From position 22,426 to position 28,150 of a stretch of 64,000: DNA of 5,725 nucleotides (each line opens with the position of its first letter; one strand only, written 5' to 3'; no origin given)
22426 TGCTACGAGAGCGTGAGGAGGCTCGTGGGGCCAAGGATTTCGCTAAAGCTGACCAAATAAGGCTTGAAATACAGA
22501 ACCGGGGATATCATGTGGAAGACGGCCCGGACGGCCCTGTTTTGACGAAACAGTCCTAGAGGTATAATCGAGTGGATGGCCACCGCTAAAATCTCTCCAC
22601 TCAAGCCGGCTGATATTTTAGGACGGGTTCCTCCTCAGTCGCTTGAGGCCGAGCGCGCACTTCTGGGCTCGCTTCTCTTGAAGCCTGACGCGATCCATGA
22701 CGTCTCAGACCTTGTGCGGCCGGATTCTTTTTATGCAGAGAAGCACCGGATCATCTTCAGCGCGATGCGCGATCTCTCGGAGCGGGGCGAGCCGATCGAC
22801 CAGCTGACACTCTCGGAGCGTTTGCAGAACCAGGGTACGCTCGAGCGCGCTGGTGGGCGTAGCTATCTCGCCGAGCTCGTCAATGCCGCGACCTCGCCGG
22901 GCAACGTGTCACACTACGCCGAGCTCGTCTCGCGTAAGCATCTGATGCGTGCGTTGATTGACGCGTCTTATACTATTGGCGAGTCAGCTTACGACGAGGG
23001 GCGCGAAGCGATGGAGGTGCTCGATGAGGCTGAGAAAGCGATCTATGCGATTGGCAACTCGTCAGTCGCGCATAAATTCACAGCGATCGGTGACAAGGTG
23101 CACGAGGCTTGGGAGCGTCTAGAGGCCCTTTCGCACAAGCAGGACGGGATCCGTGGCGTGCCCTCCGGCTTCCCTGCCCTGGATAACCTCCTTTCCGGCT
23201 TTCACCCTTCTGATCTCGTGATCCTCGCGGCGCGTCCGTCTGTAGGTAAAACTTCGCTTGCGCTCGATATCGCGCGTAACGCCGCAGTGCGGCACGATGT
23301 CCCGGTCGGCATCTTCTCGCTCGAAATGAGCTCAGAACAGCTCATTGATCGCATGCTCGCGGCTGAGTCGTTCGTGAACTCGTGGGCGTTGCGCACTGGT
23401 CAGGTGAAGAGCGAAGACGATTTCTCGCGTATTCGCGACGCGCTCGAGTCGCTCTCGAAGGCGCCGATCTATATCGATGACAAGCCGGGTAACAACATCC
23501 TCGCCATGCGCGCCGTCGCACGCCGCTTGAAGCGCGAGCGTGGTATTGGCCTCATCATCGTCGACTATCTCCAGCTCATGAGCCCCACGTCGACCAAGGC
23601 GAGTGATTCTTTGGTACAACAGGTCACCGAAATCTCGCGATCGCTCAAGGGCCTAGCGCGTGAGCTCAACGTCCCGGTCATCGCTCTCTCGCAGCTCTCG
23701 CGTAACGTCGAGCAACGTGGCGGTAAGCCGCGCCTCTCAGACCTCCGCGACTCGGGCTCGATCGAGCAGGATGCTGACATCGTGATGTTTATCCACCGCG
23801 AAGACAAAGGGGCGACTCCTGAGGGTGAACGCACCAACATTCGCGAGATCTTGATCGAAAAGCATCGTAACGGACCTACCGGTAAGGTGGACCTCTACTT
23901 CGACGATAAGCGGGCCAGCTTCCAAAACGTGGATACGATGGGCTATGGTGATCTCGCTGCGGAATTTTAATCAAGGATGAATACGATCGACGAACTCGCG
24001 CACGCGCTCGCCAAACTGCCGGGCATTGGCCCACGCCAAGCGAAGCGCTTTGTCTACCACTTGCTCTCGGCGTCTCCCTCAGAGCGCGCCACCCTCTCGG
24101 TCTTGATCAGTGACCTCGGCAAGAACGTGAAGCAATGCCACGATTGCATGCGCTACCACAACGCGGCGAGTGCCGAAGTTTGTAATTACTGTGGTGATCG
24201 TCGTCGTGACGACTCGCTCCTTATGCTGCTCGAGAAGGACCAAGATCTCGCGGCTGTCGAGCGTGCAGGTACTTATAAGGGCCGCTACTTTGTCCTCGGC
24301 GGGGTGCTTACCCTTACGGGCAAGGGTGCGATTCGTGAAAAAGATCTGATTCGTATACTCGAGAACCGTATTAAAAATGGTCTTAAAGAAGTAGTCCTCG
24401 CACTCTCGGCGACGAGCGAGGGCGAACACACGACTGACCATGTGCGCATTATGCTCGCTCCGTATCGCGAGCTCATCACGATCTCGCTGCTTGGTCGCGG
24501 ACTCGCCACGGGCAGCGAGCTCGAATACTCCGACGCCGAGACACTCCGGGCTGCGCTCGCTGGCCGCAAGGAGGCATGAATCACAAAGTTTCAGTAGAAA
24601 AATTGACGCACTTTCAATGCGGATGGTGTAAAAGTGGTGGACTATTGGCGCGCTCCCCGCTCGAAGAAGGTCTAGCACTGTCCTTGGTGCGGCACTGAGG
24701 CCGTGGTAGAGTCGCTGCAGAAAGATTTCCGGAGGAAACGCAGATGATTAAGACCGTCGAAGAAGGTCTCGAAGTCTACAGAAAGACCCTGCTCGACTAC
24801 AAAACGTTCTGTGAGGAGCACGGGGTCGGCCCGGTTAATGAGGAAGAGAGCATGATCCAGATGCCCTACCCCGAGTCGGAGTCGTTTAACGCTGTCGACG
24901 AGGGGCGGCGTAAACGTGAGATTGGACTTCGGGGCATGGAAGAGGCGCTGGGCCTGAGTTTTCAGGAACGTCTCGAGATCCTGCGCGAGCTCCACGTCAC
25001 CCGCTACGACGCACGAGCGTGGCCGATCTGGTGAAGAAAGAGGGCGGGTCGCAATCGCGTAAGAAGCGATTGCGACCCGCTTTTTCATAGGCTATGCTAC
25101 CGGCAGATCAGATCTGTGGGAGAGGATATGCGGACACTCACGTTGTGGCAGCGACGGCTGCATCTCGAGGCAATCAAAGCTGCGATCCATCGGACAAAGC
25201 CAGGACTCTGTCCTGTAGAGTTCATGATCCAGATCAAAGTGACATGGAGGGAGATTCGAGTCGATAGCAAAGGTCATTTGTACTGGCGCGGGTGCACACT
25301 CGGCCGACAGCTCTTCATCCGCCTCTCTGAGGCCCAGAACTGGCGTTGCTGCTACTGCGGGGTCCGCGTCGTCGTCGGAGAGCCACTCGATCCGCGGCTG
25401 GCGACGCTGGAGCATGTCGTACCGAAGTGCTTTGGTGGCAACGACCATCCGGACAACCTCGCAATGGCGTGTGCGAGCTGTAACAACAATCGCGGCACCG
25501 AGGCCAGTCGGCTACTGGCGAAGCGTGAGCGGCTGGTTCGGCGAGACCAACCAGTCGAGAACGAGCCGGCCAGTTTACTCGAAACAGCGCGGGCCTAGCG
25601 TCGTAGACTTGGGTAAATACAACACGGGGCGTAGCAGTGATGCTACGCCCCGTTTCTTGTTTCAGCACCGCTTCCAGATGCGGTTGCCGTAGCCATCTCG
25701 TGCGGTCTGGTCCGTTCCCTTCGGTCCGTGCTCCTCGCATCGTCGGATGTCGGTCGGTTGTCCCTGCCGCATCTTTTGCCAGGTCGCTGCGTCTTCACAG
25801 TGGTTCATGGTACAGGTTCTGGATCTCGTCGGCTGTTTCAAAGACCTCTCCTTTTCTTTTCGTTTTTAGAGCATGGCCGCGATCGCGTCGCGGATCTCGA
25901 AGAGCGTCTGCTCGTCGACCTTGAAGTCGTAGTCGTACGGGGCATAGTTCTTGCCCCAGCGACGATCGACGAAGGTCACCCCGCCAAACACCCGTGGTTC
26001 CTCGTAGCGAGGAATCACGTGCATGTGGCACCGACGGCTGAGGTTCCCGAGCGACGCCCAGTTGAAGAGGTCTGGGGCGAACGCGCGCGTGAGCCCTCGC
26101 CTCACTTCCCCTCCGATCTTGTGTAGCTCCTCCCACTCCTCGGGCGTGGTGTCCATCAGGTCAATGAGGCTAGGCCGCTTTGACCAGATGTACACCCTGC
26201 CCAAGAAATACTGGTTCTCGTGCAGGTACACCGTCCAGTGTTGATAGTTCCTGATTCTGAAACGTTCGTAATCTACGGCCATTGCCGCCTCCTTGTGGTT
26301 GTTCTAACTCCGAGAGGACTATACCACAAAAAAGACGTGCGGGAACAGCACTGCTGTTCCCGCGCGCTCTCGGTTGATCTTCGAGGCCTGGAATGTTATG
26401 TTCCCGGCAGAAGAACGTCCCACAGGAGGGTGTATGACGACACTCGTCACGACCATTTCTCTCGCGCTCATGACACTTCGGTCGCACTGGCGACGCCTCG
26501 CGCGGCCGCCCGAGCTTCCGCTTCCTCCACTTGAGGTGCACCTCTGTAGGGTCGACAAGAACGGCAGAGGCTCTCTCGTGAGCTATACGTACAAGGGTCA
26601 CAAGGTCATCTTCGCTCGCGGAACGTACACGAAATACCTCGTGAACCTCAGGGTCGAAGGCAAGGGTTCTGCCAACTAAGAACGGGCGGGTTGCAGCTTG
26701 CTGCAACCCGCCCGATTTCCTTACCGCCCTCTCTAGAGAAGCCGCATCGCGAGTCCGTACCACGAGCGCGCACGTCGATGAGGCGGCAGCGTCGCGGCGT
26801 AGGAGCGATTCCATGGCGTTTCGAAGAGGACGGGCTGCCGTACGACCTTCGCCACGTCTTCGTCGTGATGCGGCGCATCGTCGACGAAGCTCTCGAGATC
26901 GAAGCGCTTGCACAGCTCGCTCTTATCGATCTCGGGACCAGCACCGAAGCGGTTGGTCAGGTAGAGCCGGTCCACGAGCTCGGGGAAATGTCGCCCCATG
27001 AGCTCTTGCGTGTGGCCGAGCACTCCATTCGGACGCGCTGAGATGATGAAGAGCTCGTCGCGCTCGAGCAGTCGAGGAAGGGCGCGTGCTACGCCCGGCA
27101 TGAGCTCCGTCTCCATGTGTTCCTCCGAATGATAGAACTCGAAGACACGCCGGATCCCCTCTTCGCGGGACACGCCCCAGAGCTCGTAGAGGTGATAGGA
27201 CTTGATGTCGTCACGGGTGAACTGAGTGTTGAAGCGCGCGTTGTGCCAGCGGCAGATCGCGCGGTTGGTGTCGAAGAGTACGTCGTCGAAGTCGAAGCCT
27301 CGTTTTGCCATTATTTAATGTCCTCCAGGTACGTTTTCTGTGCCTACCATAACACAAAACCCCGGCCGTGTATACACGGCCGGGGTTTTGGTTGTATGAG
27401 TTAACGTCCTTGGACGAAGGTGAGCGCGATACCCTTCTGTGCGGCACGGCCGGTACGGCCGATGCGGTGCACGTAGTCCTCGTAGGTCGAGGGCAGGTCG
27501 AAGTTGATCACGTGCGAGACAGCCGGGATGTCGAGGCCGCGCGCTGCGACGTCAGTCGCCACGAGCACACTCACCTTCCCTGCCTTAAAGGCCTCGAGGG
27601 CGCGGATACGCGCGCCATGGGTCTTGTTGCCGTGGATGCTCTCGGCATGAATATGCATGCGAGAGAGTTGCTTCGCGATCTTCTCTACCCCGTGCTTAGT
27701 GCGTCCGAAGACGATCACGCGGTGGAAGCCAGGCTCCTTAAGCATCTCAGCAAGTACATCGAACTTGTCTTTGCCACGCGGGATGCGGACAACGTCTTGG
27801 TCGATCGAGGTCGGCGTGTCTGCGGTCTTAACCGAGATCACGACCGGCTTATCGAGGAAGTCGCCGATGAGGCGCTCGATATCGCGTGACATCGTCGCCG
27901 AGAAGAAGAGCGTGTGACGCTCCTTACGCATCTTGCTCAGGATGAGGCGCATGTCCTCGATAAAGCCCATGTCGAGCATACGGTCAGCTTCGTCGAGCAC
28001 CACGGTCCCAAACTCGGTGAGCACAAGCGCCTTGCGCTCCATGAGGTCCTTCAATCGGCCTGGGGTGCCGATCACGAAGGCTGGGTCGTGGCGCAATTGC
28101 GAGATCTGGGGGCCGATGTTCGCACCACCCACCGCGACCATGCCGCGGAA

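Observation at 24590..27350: GC-rich ~2.7 kb insert between recR and the DEAD-box helicase carrying HNH endonuclease, HIT-like and NT5C-type deoxynucleotidase genes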

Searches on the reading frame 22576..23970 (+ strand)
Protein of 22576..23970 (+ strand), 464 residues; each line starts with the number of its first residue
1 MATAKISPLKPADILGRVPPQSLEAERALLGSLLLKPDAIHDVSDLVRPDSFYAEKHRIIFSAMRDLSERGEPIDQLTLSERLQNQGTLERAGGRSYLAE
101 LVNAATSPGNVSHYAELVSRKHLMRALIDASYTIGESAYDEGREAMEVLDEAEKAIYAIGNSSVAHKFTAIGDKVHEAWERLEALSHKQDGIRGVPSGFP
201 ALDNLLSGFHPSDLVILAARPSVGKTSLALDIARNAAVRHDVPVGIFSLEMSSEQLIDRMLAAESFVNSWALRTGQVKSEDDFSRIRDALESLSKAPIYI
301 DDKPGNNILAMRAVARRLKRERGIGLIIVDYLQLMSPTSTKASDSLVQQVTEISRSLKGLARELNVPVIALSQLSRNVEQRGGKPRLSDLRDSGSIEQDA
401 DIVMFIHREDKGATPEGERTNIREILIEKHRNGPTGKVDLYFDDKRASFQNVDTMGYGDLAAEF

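Call 17: find_related_loci(query=window:22576-23970:+, collection=genome_contigs, flank=10000)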
Query window:22576-23970:+ (464 aa) in genome_contigs; peptide patterns used: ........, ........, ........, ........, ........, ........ (x = any residue, [..] = any of these).
600 stretches matched a pattern (row limit reached: there are more); 599 encode a relative of the query (tblastn E <= 1e-3); the best 80 are kept; 80 distinct loci.
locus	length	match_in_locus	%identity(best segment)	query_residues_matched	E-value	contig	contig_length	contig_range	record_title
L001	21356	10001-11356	82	17-464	0e+0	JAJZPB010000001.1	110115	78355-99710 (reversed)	MAG: bacterium isolate SKS1.bin108 NODE_243_length_110115_cov_3.983171, whole genome shotgun sequence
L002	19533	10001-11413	77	1-464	0e+0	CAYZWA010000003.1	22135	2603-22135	MAG TPA_asm: uncultured Candidatus Saccharibacteria bacterium isolate binchicken_co224_95 genome assembly, contig: NODE_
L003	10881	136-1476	75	17-464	0e+0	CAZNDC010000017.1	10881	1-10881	MAG TPA_asm: uncultured Candidatus Saccharibacteria bacterium isolate SRP178908_co2_72 genome assembly, contig: NODE_355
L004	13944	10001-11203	82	17-426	0e+0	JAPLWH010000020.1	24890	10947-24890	MAG: Candidatus Kaiserbacteria bacterium isolate LacPavin_0818_WC50_MAG_53_14 LacPavin_0818_WC50_scaffold_690574, whole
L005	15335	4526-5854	62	16-458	0e+0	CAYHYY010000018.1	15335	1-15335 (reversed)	MAG TPA_asm: uncultured Candidatus Saccharibacteria bacterium isolate ERP119705_co16_438 genome assembly, contig: NODE_3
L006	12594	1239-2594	61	12-464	0e+0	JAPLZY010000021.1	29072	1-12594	MAG: Candidatus Zambryskiibacteriota bacterium isolate LacPavin_0818_WC40_MAG_41_17 LacPavin_0818_WC40_scaffold_314882,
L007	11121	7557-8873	62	17-456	0e+0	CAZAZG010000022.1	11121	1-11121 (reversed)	MAG TPA_asm: uncultured Candidatus Saccharibacteria bacterium isolate SRP128246_co1_329 genome assembly, contig: NODE_14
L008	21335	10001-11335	62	17-461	0e+0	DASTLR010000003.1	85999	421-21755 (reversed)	MAG TPA_asm: Candidatus Paceibacterota bacterium isolate SMAG_U3078 k141_4067, whole genome shotgun sequence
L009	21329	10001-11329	61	17-460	0e+0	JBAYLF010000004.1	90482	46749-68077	MAG: Candidatus Paceibacterota bacterium isolate SO_2016_GW1_97 scaffold00570_OW334_2016, whole genome shotgun sequence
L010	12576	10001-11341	61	17-464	0e+0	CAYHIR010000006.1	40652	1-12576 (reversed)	MAG TPA_asm: uncultured Candidatus Saccharibacteria bacterium isolate ERP119705_co13_437 genome assembly, contig: NODE_1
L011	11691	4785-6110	60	17-459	0e+0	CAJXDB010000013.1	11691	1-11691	TPA_asm: uncultured bacterium isolate ERR599062_bin.104_MetaBAT_v2.12.1_MAG genome assembly, contig: NODE_4905_length_11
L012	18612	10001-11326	62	17-461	0e+0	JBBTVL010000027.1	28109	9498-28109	MAG: Patescibacteria group bacterium isolate H51-bin144_1 H51_bin144_1_000000000027, whole genome shotgun sequence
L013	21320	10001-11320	60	17-459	0e+0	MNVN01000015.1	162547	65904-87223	MAG: Candidatus Nomurabacteria bacterium CG1_02_43_90 cg1_0.2_scaffold_18_c, whole genome shotgun sequence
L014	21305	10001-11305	61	17-453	2e-180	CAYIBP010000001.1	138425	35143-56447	MAG TPA_asm: uncultured Candidatus Saccharibacteria bacterium isolate ERP119705_co1_115 genome assembly, contig: NODE_36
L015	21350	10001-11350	60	10-460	3e-180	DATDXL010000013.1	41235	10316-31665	MAG TPA_asm: Candidatus Paceibacterota bacterium isolate SMAG_U8138 k141_110921, whole genome shotgun sequence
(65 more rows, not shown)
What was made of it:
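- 80 DnaB-anchored loci are nearly all Patescibacteria/Paceibacteria (call 17).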

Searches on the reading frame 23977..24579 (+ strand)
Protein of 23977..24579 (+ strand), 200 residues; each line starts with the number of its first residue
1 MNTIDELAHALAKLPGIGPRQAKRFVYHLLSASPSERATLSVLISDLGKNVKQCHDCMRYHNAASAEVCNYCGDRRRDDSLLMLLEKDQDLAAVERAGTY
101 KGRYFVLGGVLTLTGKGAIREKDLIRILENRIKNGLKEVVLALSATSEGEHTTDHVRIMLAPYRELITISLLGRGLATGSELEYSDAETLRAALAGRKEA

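Call 4: search_protein_families(library=pfam, proteins=[window:23977-24579:+], max_evalue=0.01)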
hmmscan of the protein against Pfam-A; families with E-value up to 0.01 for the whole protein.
window:23977-24579:+ (200 aa): 4 families
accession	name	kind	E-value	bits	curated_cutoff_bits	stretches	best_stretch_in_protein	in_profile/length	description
PF13662.12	Toprim_4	-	1.7e-12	47.8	25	1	81-156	2-70/85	Toprim domain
PF21176.3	RecR_HhH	-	2.1e-09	37.5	27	1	4-42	1-39/45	RecR, helix-hairpin-helix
PF01751.28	Toprim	-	4e-07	30.5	23.1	1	82-162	2-82/96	Toprim domain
PF21175.2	RecR_C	-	3.7e-06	26.7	22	1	175-198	1-24/24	RecR, C-terminal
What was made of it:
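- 23977..24579 (+): recR, the left flanking core gene. Pfam RecR_HhH, Toprim_4 and RecR_C (call 4).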

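Call 11: find_encoding_contigs(protein=window:23977-24579:+, flank=10000, max_places=10)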
Protein window:23977-24579:+ (200 aa): no gene with exactly this product is on record in the collection.

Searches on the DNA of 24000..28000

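Call 77: search_rna_families(source=window, start=24000, end=28000, threshold=evalue, max_evalue=1)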
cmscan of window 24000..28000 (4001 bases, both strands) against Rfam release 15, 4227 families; matches with E-value up to 1: 1.
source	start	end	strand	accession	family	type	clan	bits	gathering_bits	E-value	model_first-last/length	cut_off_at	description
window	27327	27390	+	RF02985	ftsZ-DE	Gene; sRNA;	-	34.5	72.2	0.00062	1-69/69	no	ftsZ-DE RNA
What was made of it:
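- Tried and rejected: Rfam gave only a sub-threshold ftsZ-DE hit that overlaps a terminator (call 77).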

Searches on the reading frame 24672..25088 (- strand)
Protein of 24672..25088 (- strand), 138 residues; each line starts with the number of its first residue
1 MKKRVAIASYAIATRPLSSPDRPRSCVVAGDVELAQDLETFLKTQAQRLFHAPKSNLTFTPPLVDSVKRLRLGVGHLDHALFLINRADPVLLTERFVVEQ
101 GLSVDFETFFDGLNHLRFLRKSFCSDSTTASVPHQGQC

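Call 4: search_protein_families(library=pfam, proteins=[window:24672-25088:-], max_evalue=0.01)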
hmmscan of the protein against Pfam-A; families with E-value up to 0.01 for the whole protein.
window:24672-25088:- (138 aa): 0 families
